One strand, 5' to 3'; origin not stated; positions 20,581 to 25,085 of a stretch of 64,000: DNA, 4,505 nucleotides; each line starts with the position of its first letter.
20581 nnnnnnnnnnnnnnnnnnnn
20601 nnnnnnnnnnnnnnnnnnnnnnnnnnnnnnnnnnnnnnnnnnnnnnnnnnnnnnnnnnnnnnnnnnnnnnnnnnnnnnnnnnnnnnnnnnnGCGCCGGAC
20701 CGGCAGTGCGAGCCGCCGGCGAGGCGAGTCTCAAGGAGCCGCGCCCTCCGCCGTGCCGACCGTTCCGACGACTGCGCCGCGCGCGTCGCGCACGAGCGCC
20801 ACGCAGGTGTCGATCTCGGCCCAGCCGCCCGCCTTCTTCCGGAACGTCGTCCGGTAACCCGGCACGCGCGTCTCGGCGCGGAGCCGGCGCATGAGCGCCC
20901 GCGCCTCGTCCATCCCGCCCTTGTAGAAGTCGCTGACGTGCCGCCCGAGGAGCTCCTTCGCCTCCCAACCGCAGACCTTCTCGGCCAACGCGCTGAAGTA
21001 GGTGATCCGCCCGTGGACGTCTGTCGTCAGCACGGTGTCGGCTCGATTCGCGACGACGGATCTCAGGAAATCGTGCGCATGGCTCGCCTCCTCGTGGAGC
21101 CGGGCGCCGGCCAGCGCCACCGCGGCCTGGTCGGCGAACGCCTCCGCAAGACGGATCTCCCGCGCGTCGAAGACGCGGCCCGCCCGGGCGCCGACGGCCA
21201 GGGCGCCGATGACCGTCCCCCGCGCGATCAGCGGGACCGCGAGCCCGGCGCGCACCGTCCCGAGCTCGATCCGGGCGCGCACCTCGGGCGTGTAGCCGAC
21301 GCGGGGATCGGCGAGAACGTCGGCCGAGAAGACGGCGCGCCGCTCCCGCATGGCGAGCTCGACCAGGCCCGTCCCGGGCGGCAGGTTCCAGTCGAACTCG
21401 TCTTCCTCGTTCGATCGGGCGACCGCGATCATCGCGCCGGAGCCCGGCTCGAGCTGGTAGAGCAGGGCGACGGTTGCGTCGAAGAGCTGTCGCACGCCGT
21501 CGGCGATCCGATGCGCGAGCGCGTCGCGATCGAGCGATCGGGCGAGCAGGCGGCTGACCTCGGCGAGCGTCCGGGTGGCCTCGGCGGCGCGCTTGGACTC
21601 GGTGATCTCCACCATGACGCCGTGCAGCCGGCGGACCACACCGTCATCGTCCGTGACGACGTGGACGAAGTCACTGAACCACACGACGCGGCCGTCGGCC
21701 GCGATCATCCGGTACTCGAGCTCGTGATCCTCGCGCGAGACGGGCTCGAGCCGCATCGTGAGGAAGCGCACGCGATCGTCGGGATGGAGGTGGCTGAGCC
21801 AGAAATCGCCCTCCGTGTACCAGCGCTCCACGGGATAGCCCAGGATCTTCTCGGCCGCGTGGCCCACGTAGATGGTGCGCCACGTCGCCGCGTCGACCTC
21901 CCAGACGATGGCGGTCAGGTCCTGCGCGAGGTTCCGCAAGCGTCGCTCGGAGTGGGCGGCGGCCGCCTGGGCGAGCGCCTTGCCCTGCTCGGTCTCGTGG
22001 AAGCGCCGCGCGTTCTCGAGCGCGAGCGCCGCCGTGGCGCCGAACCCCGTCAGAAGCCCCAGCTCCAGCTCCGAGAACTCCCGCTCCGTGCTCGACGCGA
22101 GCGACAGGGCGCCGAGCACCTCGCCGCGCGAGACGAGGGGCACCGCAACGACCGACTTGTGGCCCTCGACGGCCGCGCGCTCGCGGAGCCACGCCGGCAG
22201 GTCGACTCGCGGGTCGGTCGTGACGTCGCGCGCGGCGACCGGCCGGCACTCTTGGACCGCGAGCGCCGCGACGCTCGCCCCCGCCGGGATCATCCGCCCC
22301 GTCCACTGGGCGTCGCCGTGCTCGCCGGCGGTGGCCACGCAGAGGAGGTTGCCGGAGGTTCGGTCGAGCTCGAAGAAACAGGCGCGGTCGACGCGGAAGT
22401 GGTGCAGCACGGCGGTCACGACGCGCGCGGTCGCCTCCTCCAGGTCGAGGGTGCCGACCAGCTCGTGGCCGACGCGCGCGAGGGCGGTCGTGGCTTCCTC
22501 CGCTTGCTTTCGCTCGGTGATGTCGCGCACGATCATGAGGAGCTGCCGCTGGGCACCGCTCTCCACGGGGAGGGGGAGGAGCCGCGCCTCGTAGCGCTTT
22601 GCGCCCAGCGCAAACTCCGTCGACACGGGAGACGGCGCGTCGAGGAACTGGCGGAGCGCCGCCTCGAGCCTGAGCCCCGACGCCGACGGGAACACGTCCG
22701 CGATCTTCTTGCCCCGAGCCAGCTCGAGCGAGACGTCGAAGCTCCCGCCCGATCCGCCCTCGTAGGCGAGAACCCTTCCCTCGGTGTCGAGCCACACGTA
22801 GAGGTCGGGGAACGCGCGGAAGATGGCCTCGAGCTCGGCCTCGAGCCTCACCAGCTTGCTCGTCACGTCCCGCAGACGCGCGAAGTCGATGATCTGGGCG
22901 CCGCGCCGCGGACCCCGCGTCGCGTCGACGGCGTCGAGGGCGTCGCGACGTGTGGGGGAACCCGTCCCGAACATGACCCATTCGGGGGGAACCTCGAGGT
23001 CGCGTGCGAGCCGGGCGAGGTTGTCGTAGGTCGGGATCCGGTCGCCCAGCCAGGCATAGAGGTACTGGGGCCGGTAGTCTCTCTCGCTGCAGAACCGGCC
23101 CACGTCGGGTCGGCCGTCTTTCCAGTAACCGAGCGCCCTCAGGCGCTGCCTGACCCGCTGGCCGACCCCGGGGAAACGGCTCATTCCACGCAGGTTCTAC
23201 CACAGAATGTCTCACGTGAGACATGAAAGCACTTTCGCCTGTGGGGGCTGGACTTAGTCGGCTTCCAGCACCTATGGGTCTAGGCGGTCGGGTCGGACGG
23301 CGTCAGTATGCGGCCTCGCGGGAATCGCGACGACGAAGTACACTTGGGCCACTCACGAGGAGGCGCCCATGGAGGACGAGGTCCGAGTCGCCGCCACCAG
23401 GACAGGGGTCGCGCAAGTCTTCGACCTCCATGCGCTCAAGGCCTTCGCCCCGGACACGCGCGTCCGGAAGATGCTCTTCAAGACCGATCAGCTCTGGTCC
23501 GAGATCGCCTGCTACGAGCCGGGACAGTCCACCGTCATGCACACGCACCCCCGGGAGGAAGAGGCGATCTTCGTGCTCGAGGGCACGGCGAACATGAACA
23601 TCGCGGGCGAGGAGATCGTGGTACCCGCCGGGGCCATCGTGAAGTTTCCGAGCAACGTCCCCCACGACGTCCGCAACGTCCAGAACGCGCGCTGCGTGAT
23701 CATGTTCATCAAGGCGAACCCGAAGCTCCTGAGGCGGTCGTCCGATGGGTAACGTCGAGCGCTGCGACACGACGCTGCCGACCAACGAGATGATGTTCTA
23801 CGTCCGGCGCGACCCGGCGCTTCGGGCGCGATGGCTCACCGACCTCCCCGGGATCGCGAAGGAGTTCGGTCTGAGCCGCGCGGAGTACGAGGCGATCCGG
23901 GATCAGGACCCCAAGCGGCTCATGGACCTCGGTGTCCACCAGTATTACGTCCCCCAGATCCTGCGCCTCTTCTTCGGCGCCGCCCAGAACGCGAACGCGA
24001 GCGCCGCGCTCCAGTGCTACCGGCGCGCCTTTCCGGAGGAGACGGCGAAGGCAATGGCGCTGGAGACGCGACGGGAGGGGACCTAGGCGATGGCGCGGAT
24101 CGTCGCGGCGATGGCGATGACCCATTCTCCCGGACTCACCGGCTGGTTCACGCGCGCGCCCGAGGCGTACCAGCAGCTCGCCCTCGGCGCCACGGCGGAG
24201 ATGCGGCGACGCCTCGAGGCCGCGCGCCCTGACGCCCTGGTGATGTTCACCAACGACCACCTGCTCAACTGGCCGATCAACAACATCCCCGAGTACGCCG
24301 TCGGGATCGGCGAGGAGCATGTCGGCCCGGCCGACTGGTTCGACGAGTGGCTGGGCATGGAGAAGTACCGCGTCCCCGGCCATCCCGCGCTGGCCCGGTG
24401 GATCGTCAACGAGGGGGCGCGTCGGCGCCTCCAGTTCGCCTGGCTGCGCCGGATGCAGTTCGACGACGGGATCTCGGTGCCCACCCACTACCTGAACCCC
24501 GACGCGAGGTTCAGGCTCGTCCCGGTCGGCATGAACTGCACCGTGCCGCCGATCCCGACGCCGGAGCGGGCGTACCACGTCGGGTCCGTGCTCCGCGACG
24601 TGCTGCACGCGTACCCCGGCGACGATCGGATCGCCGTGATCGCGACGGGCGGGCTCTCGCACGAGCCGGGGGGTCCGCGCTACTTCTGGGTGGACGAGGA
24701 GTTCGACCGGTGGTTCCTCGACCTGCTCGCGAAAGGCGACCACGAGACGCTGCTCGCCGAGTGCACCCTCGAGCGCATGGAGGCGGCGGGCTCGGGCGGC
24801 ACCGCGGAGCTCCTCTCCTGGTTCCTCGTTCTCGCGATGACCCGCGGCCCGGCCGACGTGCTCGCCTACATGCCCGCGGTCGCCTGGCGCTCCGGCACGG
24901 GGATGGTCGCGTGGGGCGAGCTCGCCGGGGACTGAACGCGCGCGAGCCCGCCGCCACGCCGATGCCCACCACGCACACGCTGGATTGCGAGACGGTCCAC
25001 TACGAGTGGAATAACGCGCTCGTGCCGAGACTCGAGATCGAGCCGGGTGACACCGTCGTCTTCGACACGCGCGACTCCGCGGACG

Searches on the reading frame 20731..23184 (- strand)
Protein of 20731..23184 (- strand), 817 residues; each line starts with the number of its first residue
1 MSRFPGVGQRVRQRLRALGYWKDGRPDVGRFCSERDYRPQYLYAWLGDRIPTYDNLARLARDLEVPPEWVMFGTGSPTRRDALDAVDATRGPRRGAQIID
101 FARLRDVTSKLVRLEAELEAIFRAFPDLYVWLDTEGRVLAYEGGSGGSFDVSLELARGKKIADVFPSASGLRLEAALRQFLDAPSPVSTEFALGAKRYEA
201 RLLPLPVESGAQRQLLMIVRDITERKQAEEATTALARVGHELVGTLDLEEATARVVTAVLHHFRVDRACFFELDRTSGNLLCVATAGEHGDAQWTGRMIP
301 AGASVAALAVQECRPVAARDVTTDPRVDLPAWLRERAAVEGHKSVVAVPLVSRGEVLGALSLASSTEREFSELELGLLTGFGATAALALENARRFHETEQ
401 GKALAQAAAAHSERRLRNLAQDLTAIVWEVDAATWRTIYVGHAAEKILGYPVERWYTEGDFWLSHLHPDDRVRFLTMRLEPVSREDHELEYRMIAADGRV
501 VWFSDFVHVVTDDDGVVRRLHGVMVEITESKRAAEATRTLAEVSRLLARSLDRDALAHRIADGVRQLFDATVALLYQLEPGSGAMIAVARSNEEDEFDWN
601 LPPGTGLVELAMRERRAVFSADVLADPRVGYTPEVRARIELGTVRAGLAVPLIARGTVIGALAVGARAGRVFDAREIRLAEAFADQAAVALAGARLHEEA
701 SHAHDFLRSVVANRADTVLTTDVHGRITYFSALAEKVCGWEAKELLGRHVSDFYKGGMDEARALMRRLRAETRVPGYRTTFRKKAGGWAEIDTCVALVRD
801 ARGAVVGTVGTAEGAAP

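Call 19: search_protein_families(library=pfam, proteins=[window:20731-23184:-], max_evalue=0.001)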
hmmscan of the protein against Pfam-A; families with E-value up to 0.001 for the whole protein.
window:20731-23184:- (817 aa): 8 families
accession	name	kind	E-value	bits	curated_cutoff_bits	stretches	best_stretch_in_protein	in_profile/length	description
PF13185.12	GAF_2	-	4.3e-34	118.1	28.6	2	551-691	2-135/136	GAF domain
PF01590.32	GAF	-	1.9e-30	106.5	22.4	2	552-691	1-133/133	GAF domain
PF08448.16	PAS_4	-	1.2e-21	77.4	23.1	2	122-227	1-110/110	PAS fold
PF13492.12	GAF_3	-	1.9e-20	74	27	2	556-691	5-127/129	GAF domain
PF08447.18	PAS_3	-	3e-19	69.5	25.6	1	438-524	2-89/89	PAS fold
PF00989.32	PAS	-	1.6e-17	64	22.6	1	706-811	2-109/113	PAS fold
PF13426.13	PAS_9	-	4.6e-13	49.8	27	1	717-810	3-96/103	PAS domain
PF15714.11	SpoVT_C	-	7.1e-05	23.3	27.5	0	340-377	77-115/128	Stage V sporulation protein T C-terminal, transcription factor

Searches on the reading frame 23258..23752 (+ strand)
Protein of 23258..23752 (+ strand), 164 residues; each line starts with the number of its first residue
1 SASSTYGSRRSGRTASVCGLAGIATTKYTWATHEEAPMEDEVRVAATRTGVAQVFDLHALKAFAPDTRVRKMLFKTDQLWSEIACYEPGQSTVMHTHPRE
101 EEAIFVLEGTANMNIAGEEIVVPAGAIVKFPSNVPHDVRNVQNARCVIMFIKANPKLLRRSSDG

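Call 19: search_protein_families(library=pfam, proteins=[window:23258-23752:+], max_evalue=0.001)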
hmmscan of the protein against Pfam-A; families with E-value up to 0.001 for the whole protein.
window:23258-23752:+ (164 aa): 4 families
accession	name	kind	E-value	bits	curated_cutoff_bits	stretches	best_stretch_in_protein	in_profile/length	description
PF07883.17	Cupin_2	-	1.1e-17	63.9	27.2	1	84-151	3-69/70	Cupin domain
PF02311.25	AraC_binding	-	1.9e-06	28.1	21.1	1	87-161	11-84/135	AraC-like ligand binding domain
PF00190.28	Cupin_1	-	2.4e-06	27.6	22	1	84-154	38-117/151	Cupin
PF12973.13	Cupin_7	-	0.00011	22.3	27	1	70-150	22-99/105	ChrR Cupin-like domain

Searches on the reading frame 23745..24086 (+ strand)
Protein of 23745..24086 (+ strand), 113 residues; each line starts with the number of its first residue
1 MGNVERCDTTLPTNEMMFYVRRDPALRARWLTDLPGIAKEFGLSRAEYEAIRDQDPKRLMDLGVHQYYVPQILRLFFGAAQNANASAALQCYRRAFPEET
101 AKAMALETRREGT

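Call 93: search_protein_families(library=pfam, proteins=[window:23745-24086:+], max_evalue=0.001)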
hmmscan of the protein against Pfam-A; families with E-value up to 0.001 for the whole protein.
window:23745-24086:+ (113 aa): 1 family
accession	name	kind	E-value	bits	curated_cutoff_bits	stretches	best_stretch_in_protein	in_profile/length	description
PF07746.16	LigA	-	3.2e-09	37.2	25.3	1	14-78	2-65/87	Aromatic-ring-opening dioxygenase LigAB, LigA subunit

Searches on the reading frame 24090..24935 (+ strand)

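Call 19: search_protein_families(library=pfam, proteins=[window:24090-24935:+], max_evalue=0.001)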
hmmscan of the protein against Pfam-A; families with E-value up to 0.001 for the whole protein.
window:24090-24935:+ (281 aa): 1 family
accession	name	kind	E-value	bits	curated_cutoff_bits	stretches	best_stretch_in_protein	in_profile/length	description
PF02900.23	LigB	-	4.1e-34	118.3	26.3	1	7-253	2-246/269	Catalytic LigB subunit of aromatic ring-opening dioxygenase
